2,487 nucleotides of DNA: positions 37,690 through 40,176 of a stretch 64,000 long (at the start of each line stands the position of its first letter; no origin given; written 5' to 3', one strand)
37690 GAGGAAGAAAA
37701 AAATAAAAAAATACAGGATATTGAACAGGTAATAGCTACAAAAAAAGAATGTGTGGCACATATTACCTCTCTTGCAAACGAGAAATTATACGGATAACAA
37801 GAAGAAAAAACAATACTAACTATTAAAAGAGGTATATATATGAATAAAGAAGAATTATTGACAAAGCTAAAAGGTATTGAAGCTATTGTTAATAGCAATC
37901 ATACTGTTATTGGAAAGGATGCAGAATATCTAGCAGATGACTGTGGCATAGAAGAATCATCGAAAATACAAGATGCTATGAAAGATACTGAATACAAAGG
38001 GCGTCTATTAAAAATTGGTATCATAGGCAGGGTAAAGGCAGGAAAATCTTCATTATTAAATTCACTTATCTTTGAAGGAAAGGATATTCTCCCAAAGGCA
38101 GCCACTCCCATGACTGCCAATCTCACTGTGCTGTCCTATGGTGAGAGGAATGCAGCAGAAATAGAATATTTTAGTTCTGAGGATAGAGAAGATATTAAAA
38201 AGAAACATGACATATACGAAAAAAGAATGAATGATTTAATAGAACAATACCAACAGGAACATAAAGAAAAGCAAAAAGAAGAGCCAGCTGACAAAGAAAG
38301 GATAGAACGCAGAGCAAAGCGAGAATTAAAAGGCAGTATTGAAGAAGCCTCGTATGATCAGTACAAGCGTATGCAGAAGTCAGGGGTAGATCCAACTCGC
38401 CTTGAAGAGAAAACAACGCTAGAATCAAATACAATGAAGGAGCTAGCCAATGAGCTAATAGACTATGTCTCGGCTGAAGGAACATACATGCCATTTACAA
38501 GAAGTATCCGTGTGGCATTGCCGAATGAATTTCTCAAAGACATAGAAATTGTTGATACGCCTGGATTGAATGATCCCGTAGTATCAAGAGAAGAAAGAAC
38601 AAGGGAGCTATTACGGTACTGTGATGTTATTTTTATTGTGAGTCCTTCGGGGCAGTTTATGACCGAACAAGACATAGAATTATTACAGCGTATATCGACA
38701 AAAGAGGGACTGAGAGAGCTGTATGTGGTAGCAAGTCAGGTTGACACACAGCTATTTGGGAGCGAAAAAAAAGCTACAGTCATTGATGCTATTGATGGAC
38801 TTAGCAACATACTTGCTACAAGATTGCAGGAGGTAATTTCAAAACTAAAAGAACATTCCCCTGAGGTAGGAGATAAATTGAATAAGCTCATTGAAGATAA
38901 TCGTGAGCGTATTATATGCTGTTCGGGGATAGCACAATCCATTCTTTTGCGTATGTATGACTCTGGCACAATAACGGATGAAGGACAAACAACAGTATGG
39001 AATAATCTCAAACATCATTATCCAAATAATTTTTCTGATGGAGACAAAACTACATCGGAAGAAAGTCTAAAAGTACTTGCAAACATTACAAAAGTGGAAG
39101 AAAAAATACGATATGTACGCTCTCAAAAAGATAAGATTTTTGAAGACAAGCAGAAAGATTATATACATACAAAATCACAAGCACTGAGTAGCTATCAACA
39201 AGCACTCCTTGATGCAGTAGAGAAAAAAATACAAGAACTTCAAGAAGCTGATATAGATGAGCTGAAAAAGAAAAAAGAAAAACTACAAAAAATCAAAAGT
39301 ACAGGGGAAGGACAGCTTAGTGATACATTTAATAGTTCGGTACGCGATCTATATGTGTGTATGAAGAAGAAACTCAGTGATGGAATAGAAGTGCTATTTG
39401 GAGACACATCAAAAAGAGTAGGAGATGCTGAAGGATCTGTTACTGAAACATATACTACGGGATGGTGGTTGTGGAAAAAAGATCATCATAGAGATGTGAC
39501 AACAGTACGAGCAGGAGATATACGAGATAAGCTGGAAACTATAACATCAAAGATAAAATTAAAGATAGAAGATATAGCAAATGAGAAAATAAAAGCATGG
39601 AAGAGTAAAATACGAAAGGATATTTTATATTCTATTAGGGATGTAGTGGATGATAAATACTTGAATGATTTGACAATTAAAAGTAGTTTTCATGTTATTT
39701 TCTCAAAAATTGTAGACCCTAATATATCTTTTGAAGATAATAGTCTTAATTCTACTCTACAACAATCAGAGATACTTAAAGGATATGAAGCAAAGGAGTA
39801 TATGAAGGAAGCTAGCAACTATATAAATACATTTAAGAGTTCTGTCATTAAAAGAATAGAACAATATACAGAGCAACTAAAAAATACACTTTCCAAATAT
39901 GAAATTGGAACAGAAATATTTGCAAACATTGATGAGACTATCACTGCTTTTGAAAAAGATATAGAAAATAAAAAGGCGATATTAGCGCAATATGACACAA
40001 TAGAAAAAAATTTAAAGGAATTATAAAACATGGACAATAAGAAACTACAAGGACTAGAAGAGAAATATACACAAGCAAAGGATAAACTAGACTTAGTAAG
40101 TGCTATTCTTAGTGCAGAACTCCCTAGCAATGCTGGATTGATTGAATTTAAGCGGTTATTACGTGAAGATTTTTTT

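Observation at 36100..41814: Operon of three tandem dynamin-like GTPases (LeoABC/Eleos-like) adjacent to a toxin-antitoxin-like pair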

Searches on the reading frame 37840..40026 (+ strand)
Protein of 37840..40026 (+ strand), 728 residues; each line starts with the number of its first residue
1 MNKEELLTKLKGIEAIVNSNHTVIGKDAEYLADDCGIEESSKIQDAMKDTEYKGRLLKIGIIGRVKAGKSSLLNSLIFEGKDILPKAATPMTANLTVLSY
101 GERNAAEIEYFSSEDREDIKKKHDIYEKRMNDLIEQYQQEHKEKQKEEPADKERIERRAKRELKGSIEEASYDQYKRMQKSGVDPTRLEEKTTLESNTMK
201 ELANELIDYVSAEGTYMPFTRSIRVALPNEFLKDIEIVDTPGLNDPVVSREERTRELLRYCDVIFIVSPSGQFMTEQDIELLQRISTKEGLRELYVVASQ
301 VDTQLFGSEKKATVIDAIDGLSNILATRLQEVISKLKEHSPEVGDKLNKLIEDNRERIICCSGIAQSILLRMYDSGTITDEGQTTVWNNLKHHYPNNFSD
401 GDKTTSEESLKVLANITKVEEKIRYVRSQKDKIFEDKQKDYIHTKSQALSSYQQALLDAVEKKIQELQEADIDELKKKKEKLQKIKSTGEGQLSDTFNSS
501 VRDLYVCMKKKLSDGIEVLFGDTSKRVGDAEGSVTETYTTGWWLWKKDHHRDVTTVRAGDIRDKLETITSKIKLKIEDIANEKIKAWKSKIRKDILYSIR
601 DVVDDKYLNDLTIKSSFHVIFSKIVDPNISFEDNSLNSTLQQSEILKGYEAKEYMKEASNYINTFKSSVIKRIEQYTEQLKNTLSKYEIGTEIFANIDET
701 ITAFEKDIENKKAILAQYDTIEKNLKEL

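Call 3: search_protein_families(library=pfam, proteins=[window:37840-40026:+], max_evalue=0.01)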
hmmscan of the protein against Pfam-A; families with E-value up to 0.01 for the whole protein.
window:37840-40026:+ (728 aa): 3 families
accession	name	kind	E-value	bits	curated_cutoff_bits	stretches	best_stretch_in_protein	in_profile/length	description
PF00350.29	Dynamin_N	-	1.1e-23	84.5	27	1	59-297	1-165/168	Dynamin family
PF01926.29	MMR_HSR1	-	1.2e-09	38.7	21.9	2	58-80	1-23/113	50S ribosome-binding GTPase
PF00009.33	GTP_EFTU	-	0.00046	20.3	26.5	0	56-88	3-35/188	Elongation factor Tu GTP binding domain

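Call 4: search_protein_families(library=padloc, proteins=[window:37840-40026:+], max_evalue=0.01)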
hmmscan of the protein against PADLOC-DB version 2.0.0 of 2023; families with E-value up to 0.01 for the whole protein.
window:37840-40026:+ (728 aa): 0 families

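Call 6: search_protein_families(library=ncbifam, proteins=[window:37840-40026:+], max_evalue=0.01)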
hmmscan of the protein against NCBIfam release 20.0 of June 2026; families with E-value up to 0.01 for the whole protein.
window:37840-40026:+ (728 aa): 3 families
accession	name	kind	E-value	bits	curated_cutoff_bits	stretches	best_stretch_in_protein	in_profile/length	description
TIGR00231.1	small_GTP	domain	1.2e-07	31.6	42.5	1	57-79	4-26/164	GTP-binding protein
TIGR03594.1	GTPase_EngA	equivalog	1.4e-07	30.9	306.7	1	45-83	164-202/432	ribosome biogenesis GTPase Der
TIGR03918.1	GTP_HydF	equivalog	1.6e-06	27.2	325.55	1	235-309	58-133/392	[FeFe] hydrogenase H-cluster maturation GTPase HydF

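Call 10: search_solved_structures(query=window:37840-40026:+, max_evalue=1)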
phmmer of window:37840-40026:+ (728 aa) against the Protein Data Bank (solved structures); distinct sequences matched with E-value up to 1: 16.
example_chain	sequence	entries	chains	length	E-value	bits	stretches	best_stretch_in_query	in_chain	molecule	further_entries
5owv_A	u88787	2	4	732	4.9e-14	55.2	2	205-303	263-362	GTP-binding protein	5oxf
2j68_A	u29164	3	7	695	1.1e-07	34.1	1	56-145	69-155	BACTERIAL DYNAMIN-LIKE PROTEIN | DYNAMIN FAMILY PROTEIN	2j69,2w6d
7aoi_XL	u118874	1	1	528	0.0026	19.7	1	30-79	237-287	GTP-binding protein, putative,mt-EngA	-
6yxx_EA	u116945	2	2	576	0.0035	19.3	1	30-79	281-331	mt-EngA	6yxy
9em9_A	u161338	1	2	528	0.012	17.5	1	63-309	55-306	Slr0869 protein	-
7am2_BU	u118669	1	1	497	0.022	16.7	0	32-78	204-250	GTPase Der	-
6j72_A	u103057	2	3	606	0.04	15.8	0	57-108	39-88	Isoniazid inducible gene protein IniA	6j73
9bs0_W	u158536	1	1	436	0.2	13.5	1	47-126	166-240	GTPase Der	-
4dcs_A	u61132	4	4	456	0.33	12.8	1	48-126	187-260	GTP-BINDING PROTEIN ENGA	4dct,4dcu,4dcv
2hjg_A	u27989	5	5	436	0.34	12.7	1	48-127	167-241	GTP-binding protein engA | GTPase Der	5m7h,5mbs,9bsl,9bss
1b73_A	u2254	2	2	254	0.55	12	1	9-113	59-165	GLUTAMATE RACEMASE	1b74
8vkw_4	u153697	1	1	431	0.65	11.8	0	37-80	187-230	GTPase HflX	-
5dn8_A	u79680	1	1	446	0.71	11.7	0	56-84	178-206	GTPase Der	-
8vio_4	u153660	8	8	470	0.72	11.7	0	37-80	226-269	GTPase HflX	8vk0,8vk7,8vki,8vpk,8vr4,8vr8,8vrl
9kc5_F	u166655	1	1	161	0.75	11.6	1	662-703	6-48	Photosystem I reaction center subunit III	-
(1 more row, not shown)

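Call 15: find_encoding_contigs(protein=window:37840-40026:+, flank=10000, max_places=4)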
Protein window:37840-40026:+ (728 aa): no gene with exactly this product is on record in the collection.

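Call 50: find_homologous_proteins(query=window:37840-40026:+)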
Query window:37840-40026:+ (728 aa): 5464 proteins with E <= 0.001 among 8000 candidates; the best 120 are listed.
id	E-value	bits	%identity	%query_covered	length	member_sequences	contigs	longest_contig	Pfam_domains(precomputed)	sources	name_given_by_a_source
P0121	0.0e+0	1573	100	100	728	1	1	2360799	PF01926.30,PF00350.30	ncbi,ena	-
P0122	1.8e-160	554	41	99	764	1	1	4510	PF01926.30,PF00350.30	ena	-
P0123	1.9e-160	554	40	99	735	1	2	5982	PF01926.30,PF00350.30,PF00009.34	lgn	-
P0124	9.4e-153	528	40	98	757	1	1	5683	PF01926.30,PF00350.30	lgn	-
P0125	1.0e-152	528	40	99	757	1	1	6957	PF01926.30,PF00350.30,PF00009.34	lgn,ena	-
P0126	4.1e-152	526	40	98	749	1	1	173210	PF01926.30,PF00350.30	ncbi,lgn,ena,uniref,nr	ncbi:MAG: Unknown protein [uncultured Sulfurovum sp.]|uniref:Dynamin N-terminal domain-containing pr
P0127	4.7e-152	526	40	98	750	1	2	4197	PF01926.30,PF00350.30,PF00009.34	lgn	-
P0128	4.9e-152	526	40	99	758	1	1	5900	PF01926.30,PF00350.30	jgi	-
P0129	1.4e-151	525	40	99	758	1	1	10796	PF01926.30,PF00350.30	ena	-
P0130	2.3e-151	524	40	98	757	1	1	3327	PF01926.30,PF00350.30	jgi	-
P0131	2.4e-151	524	40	98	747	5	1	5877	PF01926.30,PF00350.30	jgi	-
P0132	6.6e-151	522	40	99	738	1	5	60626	PF01926.30,PF00350.30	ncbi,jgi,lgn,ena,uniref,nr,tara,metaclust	ncbi:MAG: hypothetical protein CMK65_02205 [Pseudoalteromonas sp.]|uniref:dynamin family protein n=1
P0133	1.5e-150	521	38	99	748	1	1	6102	PF01926.30,PF00350.30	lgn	-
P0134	2.4e-150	520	40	99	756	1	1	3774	PF01926.30,PF00350.30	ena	-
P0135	1.1e-149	518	39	100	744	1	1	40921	PF01926.30,PF00350.30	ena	-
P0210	5.4e-137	476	38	99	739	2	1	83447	PF01926.30,PF00350.30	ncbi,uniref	ncbi:dynamin family protein [Aliarcobacter cryaerophilus]|uniref:dynamin family protein n=1 Tax=Alia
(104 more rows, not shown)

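Call 52: list_cluster_members(proteins=[P0121])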
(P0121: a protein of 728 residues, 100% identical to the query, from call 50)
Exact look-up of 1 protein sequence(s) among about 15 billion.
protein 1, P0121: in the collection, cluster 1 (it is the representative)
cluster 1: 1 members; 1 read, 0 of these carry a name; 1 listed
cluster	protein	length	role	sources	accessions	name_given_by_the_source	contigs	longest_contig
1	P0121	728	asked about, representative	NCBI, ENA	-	-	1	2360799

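Call 55: find_encoding_contigs(protein=P0121, flank=10000, max_places=2)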
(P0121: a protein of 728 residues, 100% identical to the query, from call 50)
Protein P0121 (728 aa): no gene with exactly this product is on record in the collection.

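Call 61: predict_structure(alignment_id=A4)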
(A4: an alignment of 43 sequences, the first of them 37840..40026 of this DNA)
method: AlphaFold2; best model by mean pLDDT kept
length: 728 residues; sequences in the alignment: 43
mean_pLDDT: 82.6   pTM: 0.59
mean pLDDT of the five models: 82.6, 82.1, 80.3, 78.9, 78.3
residues with pLDDT >= 90: 136; 70-90: 503; 50-70: 86; < 50: 3
segments of 3 or more residues with pLDDT < 50: 88-90
pLDDT, mean of each block of 10 residues (from residue 1): 90 93 85 84 81 75 78 84 61 76 91 89 91 89 67 85 77 89 88 89 85 86 89 86 66 76 85 63 65 83 75 78 83 75 70 82 87 67 86 86 87 90 88 82 88 92 88 82 81 88 90 89 88 86 78 86 83 82 85 82 70 71 71 71 85 92 90 90 86 83 85 90 93
secondary structure, 60 per line:
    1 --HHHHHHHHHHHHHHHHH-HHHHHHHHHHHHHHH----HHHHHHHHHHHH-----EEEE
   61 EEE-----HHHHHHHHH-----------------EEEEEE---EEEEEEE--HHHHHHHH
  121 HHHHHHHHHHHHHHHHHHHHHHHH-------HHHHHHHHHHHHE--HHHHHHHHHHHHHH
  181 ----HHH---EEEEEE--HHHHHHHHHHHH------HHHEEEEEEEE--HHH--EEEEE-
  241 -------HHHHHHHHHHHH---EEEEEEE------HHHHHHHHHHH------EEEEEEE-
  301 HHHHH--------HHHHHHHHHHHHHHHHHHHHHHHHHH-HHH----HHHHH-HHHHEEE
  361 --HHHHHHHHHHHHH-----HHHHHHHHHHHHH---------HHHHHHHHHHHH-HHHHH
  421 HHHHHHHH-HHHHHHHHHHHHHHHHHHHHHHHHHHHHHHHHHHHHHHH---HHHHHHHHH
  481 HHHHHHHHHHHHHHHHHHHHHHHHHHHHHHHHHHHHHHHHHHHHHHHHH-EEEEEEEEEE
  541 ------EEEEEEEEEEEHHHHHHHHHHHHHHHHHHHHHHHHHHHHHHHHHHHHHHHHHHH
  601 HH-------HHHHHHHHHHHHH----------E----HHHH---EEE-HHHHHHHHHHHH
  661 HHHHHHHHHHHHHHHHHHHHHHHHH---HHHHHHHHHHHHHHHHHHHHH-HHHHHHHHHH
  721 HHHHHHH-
elements in order (helices of 4 or more, strands of 3 or more residues): H3-19 H21-35 H40-51 E57-63 H69-77 E95-100 E104-110 H113-144 H152-163 H167-180 E191-196 H199-210 E220-227 E235-239 H248-259 E263-269 H276-286 E293-299 H301-305 H314-339 H348-352 H354-357 E358-360 H363-375 H381-393 H403-414 H416-428 H430-468 H472-529 E531-540 E547-557 H558-602 H610-622 H638-641 E645-647 H649-685 H689-709 H711-727

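Call 64: fold_search(model_id=the predicted structure, library=pdb)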
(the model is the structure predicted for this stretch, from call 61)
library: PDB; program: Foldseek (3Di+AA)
matches with E <= 10: 419; with E <= 0.001: 60
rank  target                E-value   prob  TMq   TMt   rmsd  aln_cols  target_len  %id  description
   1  7zw6_A                1.8e-14  1.00  0.33  0.31  45.7       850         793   13  Oligomeric structure of SynDLP (released 2023-04-19)
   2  9em7_A                4.6e-12  1.00  0.32  0.30  48.0       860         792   13  Oligomeric structure of SynDLP in presence of GTP (released 2024-09-11)
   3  5oxf_A                9.9e-12  1.00  0.31  0.32  50.9       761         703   17  An oligomerised bacterial dynamin pair provides a mechanism for the long range sensing and tethering of membranes (released 2018-09-05)
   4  6j73_B                9.9e-12  1.00  0.29  0.34  14.8       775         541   13  Crystal structure of IniA from Mycobacterium smegmatis (released 2019-09-11)
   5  2j69_A                1.0e-11  1.00  0.35  0.37  14.7       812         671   14  Bacterial dynamin-like protein BDLP (released 2006-12-04)
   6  6j72                  1.5e-11  1.00  0.31  0.36  14.3       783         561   13  Crystal structure of IniA from Mycobacterium smegmatis with GTP bound (released 2019-09-11)
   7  5owv_A                2.9e-11  1.00  0.29  0.30  50.1       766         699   18  An oligomerised bacterial dynamin pair provides a mechanism for the long-range sensing and tethering of membranes (released 2018-09-05)
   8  6j73_A                3.8e-11  1.00  0.32  0.38  14.0       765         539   13  Crystal structure of IniA from Mycobacterium smegmatis (released 2019-09-11)
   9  2j68                  5.4e-11  1.00  0.28  0.29  16.9       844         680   14  Bacterial dynamin-like protein BDLP, GDP bound (released 2006-12-04)
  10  9em9_A                1.5e-10  1.00  0.34  0.46  10.9       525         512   15  Structure of SynDLP MGD with GMPPNP (released 2024-09-11)
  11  5oxf_B                1.9e-10  1.00  0.29  0.35  40.2       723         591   16  An oligomerised bacterial dynamin pair provides a mechanism for the long range sensing and tethering of membranes (released 2018-09-05)
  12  5owv_B                3.5e-10  1.00  0.28  0.34  38.4       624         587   18  An oligomerised bacterial dynamin pair provides a mechanism for the long-range sensing and tethering of membranes (released 2018-09-05)
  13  5oxf_C                1.6e-08  1.00  0.25  0.29  42.5       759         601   14  An oligomerised bacterial dynamin pair provides a mechanism for the long range sensing and tethering of membranes (released 2018-09-05)
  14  5owv_C                3.1e-08  1.00  0.18  0.21  42.2       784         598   11  An oligomerised bacterial dynamin pair provides a mechanism for the long-range sensing and tethering of membranes (released 2018-09-05)
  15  5gnr                  5.8e-08  1.00  0.25  0.44  15.3       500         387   12  the structure of mini-MFN1 K88A in complex with GDP (released 2016-11-23)
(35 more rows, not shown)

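Call 73: find_encoding_contigs(protein=P0126, flank=7000, max_places=1)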
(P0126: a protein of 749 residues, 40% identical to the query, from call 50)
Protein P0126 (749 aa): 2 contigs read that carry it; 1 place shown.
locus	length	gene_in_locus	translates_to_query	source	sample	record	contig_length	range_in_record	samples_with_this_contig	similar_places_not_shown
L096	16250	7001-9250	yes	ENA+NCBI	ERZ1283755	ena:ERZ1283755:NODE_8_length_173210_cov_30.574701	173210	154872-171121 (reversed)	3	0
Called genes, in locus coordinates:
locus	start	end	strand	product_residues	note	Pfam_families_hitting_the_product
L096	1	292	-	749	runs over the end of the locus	PF00749:tRNA-synt_1c, PF03950:tRNA-synt_1c_C, PF20974:tRNA-synt_1c_C2, PF02637:GatB_Yqey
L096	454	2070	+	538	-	-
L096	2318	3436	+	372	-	PF04371:PAD_porph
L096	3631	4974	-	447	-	PF00270:DEAD, PF04851:ResIII (weak), PF00271:Helicase_C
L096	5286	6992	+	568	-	PF00350:Dynamin_N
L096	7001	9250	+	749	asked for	PF00350:Dynamin_N, PF01926:MMR_HSR1 (faint)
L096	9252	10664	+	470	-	PF00350:Dynamin_N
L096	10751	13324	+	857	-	PF17900:Peptidase_M1_N, PF01433:Peptidase_M1, PF11940:DUF3458, PF17432:DUF3458_C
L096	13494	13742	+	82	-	-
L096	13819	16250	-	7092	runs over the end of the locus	PF17892:Cadherin_5, PF17963:Big_9, PF17892:Cadherin_5, PF17963:Big_9, PF19076:CshA_repeat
